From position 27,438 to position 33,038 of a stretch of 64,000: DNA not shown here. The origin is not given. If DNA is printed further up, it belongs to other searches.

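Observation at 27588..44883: Atypical class-1-DISARM-like operon: DrmA-DrmB fusion, DrmD, two methyltransferases, an AlbA_2 protein, and no DrmC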

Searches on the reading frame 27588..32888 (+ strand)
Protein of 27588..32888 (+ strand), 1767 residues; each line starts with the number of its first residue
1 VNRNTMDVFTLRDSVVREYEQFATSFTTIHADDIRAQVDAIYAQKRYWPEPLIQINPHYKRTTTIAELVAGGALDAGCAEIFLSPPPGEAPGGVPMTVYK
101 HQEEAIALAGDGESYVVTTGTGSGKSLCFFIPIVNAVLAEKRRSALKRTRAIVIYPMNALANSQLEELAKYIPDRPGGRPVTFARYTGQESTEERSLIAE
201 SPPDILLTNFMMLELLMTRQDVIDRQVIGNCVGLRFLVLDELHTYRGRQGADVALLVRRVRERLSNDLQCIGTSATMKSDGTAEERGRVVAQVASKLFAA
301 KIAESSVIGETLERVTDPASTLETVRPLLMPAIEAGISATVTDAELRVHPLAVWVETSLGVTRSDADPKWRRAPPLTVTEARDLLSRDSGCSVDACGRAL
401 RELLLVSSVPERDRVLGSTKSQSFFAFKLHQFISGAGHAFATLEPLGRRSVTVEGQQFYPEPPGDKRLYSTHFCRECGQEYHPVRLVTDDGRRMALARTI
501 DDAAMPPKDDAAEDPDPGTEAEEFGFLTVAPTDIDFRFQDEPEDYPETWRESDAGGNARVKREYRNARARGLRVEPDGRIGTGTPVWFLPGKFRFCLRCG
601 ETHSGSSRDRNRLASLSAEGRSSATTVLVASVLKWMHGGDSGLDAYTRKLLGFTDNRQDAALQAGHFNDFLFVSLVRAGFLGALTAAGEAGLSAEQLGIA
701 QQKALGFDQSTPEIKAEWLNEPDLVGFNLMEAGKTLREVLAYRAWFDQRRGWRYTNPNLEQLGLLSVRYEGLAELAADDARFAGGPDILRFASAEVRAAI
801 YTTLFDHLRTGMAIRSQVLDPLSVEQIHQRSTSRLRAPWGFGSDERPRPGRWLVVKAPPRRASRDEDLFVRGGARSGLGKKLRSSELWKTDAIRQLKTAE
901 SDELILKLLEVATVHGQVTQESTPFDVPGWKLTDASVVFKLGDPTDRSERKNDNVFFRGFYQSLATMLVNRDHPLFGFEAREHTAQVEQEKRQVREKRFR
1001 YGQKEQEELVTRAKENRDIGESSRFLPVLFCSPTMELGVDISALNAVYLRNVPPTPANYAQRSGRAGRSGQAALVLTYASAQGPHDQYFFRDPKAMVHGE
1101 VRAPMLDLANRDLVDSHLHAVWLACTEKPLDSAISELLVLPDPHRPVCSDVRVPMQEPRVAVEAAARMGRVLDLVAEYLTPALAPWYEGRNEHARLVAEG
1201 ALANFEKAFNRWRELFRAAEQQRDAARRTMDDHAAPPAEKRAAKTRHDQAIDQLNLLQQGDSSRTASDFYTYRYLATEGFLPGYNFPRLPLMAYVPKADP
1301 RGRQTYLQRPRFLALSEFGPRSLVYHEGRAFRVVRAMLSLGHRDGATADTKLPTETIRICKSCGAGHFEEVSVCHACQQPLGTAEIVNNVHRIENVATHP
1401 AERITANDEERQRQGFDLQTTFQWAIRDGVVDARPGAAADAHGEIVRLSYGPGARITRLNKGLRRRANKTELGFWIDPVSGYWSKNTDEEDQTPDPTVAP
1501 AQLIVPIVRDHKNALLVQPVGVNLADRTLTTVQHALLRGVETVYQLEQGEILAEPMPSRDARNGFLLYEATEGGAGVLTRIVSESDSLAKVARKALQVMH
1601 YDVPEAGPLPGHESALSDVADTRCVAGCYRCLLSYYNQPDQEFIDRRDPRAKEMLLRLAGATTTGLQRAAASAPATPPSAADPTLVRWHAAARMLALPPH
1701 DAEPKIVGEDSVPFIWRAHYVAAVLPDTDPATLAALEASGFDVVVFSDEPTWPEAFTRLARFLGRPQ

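Call 8: search_protein_families(library=padloc, proteins=[window:27588-32888:+], max_evalue=0.001)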
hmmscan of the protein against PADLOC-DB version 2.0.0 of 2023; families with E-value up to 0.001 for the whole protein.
window:27588-32888:+ (1767 aa): 23 families
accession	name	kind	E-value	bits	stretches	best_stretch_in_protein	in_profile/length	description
PDLC00013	DruE1|DruE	-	5.8e-89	297.6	3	958-1387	1023-1422/1776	SNF2 family N-terminal domain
PDLC00037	DruE3|DruE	-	1e-83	280.1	2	47-286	50-309/2055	SNF2 family N-terminal domain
PDLC00014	DruE2|DruE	-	4.1e-73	244.7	4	968-1125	1153-1299/1928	SNF2 family N-terminal domain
PDLC00015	DruE2|DruE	-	1.2e-71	240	4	971-1131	1126-1276/1887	SNF2 family N-terminal domain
PDLC00035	DruE3|DruE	-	4.7e-69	231.3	2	49-286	53-308/1460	SNF2 family N-terminal domain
PDLC00051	DruE4|DruE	-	3.2e-61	205.3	4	967-1123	1077-1222/1829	SNF2 family N-terminal domain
PDLC00036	DruE3|DruE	-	1e-54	183.3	2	99-285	94-293/2023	SNF2 family N-terminal domain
PDLC02896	DpdJ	-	3.4e-26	89.3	2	195-278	329-413/1487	DpdJ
PDLC02503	BrxHI|BrxHII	-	5.5e-23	79.1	2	102-277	29-194/698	BrxHI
PDLC03960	SngC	-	2.3e-18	64.3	1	100-290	27-198/720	-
PDLC02569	DrmA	-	2.4e-18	63.4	2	1023-1103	827-906/1095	DrmA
PDLC02501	BrxHI|BrxHII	-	1.9e-15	54.1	2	101-278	27-196/925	BrxHI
PDLC02893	DpdJ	-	3.3e-14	49.8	1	202-278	348-424/876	DpdJ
PDLC02898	DpdJ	-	1.8e-13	48.2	1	202-278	348-424/506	DpdJ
PDLC02570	DrmA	-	3.4e-12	43.5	2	1022-1109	578-664/851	DrmA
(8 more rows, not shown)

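Call 9: search_protein_families(library=pfam, proteins=[window:27588-32888:+], max_evalue=0.01)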
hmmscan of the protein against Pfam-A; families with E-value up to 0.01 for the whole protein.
window:27588-32888:+ (1767 aa): 4 families
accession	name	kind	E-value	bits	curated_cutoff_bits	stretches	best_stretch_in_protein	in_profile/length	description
PF00270.35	DEAD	-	1.5e-26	93.6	26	1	100-279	2-162/167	DEAD/DEAH box helicase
PF00271.37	Helicase_C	-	2e-09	38.1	23.5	1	1000-1070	48-110/110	Helicase conserved C-terminal domain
PF09369.15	MZB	-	1.1e-08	36.1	24.2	1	1533-1632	2-80/80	MrfA Zn-binding domain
PF04851.21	ResIII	-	0.0041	17.5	22.5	1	97-277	3-162/164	Type III restriction enzyme, res subunit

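Call 15: search_protein_families(library=ncbifam, proteins=[window:27588-32888:+], max_evalue=0.001)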
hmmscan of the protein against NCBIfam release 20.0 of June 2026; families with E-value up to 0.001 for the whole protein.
window:27588-32888:+ (1767 aa): 15 families
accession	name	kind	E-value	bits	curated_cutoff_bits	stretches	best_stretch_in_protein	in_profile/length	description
TIGR03817.1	DECH_helic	hypoth_equivalog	4.8e-41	140.8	874.1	2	97-283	36-210/742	helicase/secretion neighborhood putative DEAH-box helicase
NF041067.1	DpdJ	equivalog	3e-24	84.9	800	2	195-279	322-407/1482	protein DpdJ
TIGR04121.1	DEXH_lig_assoc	equivalog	6.6e-22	77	850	1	97-286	13-193/804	ligase-associated DNA damage response DEXH box helicase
NF010338.0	PRK13767.1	equivalog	3.1e-15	55.5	849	1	101-278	37-219/877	ATP-dependent helicase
NF007284.0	PRK09751.1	equivalog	2e-11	41.9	1496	1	102-279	34-219/1538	ATP-dependent helicase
NF053631.1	RNA_helic_CshA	equivalog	9e-10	38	646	1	102-174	26-93/434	degradosome RNA helicase CshA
NF041063.1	DpdF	equivalog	3.5e-09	35.8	550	1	105-200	151-237/813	protein DpdF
NF053636.1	DDHlcsCsdAPsy1082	equivalog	1.4e-07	30.5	890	0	102-171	30-97/512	DEAD/DEAH box helicase CsdA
NF053711.1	RNA_heli_RhlE1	exception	1.2e-05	24.3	750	0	102-176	28-102/434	RNA helicase RhlE1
TIGR01389.1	recQ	equivalog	2.6e-05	22.9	640.2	0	100-169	16-74/591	DNA helicase RecQ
TIGR00614.1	recQ_fam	subfamily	5.2e-05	22.2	219.8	0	100-169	14-72/470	RecQ family ATP-dependent DNA helicase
NF008394.0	PRK11192.1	equivalog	0.00014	20.8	507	0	102-170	30-96/441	ATP-dependent RNA helicase SrmB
TIGR03158.1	cas3_cyano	exception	0.00032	19.9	69.1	0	113-188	15-79/357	type I-D CRISPR-associated helicase Cas3'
NF008744.0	PRK11776.1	equivalog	0.00047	18.8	524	0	1028-1082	295-349/460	ATP-dependent RNA helicase DbpA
NF007882.0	PRK10590.1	equivalog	0.0009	18.3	743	0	102-170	28-97/456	ATP-dependent RNA helicase RhlE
